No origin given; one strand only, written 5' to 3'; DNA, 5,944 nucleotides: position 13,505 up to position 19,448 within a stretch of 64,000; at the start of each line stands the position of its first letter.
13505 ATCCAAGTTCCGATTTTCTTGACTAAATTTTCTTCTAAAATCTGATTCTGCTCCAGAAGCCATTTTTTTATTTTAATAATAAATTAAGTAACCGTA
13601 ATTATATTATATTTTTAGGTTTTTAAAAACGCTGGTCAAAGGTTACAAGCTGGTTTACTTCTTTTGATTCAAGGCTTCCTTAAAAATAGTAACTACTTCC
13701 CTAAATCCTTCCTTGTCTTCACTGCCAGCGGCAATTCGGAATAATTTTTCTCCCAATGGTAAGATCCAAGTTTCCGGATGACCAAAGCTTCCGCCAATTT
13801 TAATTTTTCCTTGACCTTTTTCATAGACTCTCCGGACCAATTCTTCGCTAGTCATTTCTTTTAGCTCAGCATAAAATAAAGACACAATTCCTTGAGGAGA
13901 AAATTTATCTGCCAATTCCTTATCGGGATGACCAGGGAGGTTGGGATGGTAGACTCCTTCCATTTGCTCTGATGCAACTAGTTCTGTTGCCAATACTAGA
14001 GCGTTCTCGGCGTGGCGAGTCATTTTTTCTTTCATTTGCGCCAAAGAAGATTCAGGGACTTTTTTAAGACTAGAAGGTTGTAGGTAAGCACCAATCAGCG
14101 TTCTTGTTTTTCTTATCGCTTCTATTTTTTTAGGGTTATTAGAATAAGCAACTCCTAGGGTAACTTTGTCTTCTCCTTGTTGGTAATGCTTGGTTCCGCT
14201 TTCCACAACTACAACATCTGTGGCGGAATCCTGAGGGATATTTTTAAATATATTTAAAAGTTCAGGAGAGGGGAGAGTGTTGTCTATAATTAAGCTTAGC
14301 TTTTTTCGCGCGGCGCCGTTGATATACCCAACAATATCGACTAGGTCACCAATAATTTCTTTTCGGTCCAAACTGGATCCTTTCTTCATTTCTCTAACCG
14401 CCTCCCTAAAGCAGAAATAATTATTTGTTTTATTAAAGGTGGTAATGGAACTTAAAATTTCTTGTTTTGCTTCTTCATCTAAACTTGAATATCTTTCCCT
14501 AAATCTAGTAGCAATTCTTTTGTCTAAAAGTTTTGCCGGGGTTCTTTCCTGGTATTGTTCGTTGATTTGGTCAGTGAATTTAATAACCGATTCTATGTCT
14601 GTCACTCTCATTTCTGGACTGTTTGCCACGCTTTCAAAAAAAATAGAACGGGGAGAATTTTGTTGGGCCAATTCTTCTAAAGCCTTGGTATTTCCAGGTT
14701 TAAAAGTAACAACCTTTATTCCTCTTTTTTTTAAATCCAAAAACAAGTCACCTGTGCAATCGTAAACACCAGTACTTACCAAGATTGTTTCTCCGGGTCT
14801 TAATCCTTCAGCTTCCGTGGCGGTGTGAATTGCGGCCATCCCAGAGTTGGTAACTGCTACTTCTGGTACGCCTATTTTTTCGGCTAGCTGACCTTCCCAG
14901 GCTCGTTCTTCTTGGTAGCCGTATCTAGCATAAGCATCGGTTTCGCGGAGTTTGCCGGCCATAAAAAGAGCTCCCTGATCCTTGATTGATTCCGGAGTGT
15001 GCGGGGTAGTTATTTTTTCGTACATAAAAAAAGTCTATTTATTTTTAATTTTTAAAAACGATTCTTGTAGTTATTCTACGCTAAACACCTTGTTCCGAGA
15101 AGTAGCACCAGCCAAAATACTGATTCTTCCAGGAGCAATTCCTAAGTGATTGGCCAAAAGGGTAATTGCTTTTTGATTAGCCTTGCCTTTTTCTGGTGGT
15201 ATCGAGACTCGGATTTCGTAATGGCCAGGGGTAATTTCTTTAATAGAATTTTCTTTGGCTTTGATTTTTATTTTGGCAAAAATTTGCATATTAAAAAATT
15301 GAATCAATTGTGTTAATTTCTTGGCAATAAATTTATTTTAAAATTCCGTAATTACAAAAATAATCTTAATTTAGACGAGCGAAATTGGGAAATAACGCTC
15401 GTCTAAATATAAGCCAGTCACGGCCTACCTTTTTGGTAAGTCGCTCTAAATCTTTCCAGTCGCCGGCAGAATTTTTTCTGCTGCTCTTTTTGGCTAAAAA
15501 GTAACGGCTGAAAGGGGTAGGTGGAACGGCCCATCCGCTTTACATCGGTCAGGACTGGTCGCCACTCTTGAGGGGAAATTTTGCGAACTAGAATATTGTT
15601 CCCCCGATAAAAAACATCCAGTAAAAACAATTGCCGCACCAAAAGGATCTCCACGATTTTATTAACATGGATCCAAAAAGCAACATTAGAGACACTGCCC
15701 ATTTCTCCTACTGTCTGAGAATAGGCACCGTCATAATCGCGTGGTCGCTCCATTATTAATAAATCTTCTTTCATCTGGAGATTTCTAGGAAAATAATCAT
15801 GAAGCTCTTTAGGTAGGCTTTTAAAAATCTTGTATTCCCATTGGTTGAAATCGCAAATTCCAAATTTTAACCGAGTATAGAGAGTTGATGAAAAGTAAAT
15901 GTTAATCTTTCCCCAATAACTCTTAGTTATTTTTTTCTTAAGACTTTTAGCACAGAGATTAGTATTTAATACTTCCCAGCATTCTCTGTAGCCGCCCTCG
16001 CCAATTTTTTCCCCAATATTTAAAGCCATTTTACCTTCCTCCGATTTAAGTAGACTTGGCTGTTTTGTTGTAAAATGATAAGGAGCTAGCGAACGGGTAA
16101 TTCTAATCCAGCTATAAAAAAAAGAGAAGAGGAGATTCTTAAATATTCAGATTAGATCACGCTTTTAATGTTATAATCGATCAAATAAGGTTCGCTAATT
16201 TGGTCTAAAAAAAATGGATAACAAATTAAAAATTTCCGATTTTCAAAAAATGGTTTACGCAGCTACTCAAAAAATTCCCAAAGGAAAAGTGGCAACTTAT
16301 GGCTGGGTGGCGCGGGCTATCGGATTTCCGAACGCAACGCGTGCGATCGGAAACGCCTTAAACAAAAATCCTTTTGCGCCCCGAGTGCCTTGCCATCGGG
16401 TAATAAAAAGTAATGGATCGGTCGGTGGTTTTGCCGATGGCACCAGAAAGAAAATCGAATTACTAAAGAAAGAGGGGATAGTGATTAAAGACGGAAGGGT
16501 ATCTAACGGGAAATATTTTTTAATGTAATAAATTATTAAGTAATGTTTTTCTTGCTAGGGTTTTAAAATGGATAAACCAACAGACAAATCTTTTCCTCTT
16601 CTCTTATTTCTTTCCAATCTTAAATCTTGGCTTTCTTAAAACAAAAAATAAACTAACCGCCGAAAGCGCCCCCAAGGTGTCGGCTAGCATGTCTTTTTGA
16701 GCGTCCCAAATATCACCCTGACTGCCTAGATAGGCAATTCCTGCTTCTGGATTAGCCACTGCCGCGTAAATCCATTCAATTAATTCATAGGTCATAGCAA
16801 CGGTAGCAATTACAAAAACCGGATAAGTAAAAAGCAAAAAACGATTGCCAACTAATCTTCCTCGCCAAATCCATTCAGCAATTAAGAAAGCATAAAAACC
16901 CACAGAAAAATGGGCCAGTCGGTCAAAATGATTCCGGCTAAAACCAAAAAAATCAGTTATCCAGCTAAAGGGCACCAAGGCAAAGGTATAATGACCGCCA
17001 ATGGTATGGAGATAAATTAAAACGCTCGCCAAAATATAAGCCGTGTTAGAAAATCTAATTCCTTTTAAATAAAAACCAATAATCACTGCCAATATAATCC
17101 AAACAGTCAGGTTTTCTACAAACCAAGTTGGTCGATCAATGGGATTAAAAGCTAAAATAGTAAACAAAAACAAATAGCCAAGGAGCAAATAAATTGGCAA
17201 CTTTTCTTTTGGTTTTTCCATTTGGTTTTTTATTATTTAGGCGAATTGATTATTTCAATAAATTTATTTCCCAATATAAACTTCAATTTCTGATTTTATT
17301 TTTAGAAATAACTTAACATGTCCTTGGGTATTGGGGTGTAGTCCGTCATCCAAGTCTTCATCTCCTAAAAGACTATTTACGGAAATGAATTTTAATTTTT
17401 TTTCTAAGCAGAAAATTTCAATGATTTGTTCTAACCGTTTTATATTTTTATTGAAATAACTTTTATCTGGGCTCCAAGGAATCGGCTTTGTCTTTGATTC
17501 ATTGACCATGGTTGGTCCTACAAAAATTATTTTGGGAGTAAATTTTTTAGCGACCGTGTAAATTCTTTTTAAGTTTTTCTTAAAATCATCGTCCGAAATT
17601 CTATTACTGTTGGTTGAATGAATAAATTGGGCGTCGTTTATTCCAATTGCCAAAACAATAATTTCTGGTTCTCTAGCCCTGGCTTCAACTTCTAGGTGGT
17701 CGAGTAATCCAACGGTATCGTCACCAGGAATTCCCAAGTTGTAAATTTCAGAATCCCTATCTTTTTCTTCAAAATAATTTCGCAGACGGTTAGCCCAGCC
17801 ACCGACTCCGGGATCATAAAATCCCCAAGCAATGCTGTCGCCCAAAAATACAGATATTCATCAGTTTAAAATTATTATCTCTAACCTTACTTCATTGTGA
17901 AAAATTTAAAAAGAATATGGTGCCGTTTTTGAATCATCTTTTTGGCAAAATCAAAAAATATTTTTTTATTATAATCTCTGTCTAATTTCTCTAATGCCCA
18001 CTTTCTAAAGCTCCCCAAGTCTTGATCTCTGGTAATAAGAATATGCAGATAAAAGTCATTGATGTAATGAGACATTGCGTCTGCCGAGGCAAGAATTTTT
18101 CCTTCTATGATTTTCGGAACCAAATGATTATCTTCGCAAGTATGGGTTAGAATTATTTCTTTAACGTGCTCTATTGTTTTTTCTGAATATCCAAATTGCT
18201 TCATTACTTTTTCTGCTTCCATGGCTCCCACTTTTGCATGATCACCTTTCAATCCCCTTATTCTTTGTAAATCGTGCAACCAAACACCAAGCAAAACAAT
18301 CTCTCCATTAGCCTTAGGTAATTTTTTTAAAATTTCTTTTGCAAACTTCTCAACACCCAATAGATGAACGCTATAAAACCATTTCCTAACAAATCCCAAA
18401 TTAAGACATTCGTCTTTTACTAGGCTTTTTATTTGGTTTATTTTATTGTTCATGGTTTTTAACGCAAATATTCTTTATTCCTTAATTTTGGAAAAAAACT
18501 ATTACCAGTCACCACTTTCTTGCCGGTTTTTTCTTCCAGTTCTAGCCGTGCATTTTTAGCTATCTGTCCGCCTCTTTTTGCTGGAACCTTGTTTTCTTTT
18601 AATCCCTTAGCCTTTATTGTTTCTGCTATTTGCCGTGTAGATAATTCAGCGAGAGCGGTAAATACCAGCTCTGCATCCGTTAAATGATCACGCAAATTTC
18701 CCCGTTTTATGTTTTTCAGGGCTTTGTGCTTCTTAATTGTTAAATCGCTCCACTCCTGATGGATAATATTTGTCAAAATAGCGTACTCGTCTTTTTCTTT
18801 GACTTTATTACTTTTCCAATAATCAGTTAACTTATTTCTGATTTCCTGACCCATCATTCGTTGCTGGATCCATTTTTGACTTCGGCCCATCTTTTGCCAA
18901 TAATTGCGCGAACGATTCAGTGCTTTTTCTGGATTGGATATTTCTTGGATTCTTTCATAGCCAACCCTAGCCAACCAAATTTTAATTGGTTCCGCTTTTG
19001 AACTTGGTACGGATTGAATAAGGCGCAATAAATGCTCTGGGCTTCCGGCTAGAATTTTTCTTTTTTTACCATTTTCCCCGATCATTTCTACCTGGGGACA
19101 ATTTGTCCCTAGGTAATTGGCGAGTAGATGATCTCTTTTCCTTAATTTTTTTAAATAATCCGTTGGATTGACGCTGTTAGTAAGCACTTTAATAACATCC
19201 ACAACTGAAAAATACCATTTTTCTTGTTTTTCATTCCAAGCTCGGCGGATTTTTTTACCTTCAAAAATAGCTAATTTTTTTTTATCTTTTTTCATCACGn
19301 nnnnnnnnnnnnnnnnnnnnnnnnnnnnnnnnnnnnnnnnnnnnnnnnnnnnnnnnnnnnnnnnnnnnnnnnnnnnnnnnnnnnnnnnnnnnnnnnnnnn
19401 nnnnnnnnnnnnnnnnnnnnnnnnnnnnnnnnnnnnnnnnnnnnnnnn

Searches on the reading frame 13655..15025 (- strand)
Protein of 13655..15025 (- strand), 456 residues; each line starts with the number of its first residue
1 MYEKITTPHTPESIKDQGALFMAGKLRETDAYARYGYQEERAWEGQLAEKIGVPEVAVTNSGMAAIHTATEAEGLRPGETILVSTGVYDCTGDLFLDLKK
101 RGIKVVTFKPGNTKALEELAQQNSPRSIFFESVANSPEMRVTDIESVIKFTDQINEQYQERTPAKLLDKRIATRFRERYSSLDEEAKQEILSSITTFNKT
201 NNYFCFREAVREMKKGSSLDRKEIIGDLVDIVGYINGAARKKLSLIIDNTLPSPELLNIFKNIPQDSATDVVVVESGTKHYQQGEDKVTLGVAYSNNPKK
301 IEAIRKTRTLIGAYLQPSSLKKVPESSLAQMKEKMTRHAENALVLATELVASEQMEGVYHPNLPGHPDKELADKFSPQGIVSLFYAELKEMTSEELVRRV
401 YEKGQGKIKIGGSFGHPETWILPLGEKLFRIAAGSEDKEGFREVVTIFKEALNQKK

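Call 45: search_protein_families(library=pfam, proteins=[window:13655-15025:-], max_evalue=0.001)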
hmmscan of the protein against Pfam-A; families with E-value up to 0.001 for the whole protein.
window:13655-15025:- (456 aa): 2 families
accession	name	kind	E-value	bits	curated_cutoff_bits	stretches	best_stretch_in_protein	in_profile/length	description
PF01053.26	Cys_Met_Meta_PP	-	1.2e-33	116.6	27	2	227-397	152-315/381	Cys/Met metabolism PLP-dependent enzyme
PF01041.23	DegT_DnrJ_EryC1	-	0.00023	21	19.8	1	37-87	23-73/360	DegT/DnrJ/EryC1/StrS aminotransferase family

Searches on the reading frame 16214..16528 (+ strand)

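Call 45: search_protein_families(library=pfam, proteins=[window:16214-16528:+], max_evalue=0.001)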
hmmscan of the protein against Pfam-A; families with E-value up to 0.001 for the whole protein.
window:16214-16528:+ (104 aa): 1 family
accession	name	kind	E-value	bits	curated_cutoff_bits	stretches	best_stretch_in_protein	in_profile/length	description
PF01035.26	DNA_binding_1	-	4.2e-32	110.3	27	1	9-89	1-81/81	6-O-methylguanine DNA methyltransferase, DNA binding domain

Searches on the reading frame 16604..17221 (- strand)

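Call 45: search_protein_families(library=pfam, proteins=[window:16604-17221:-], max_evalue=0.001)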
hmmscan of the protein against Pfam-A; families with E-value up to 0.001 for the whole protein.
window:16604-17221:- (205 aa): 1 family
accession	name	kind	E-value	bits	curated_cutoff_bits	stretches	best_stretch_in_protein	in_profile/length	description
PF09997.14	DUF2238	-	2.5e-46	157.5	26.4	1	43-180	2-139/140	Predicted membrane protein (DUF2238)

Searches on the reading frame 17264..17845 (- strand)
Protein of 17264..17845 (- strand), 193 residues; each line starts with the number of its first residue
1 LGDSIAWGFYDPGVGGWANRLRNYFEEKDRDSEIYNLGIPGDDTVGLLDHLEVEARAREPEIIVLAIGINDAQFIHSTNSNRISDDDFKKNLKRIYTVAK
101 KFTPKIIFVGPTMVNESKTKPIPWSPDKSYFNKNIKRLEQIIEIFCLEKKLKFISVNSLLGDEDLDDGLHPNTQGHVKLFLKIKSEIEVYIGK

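Call 45: search_protein_families(library=pfam, proteins=[window:17264-17845:-], max_evalue=0.001)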
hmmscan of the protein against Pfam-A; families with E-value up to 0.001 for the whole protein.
window:17264-17845:- (193 aa): 3 families
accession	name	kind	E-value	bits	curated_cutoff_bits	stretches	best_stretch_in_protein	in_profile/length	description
PF13472.12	Lipase_GDSL_2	-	3.8e-23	83.3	32.9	1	1-176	2-176/178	GDSL-like Lipase/Acylhydrolase family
PF00657.28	Lipase_GDSL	-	1.2e-13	52.1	23.6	1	1-181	4-206/208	GDSL-like Lipase/Acylhydrolase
PF04311.20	DUF459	-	1.6e-05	24.8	27.2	1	41-164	41-157/197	Protein of unknown function (DUF459)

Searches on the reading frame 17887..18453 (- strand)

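Call 45: search_protein_families(library=pfam, proteins=[window:17887-18453:-], max_evalue=0.001)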
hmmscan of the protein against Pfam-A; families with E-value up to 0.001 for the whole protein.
window:17887-18453:- (188 aa): 1 family
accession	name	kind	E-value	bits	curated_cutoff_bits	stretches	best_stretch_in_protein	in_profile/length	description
PF01966.28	HD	-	8.4e-09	36.2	22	1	29-127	3-113/116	HD domain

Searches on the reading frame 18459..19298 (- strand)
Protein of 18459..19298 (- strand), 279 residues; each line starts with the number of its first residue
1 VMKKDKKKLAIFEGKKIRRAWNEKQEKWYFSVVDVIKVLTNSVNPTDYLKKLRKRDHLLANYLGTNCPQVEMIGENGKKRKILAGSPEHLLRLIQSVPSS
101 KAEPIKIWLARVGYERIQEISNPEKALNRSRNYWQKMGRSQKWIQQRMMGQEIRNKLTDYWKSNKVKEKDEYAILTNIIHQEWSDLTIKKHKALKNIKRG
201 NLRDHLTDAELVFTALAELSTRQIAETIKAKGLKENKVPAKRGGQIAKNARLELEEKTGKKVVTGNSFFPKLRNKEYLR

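Call 45: search_protein_families(library=pfam, proteins=[window:18459-19298:-], max_evalue=0.001)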
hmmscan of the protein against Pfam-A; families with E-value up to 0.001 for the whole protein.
window:18459-19298:- (279 aa): 1 family
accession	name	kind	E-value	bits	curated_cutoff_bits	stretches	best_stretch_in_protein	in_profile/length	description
PF02498.22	Bro-N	-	9.3e-06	26.6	25.6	1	17-110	2-91/96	BRO family, N-terminal domain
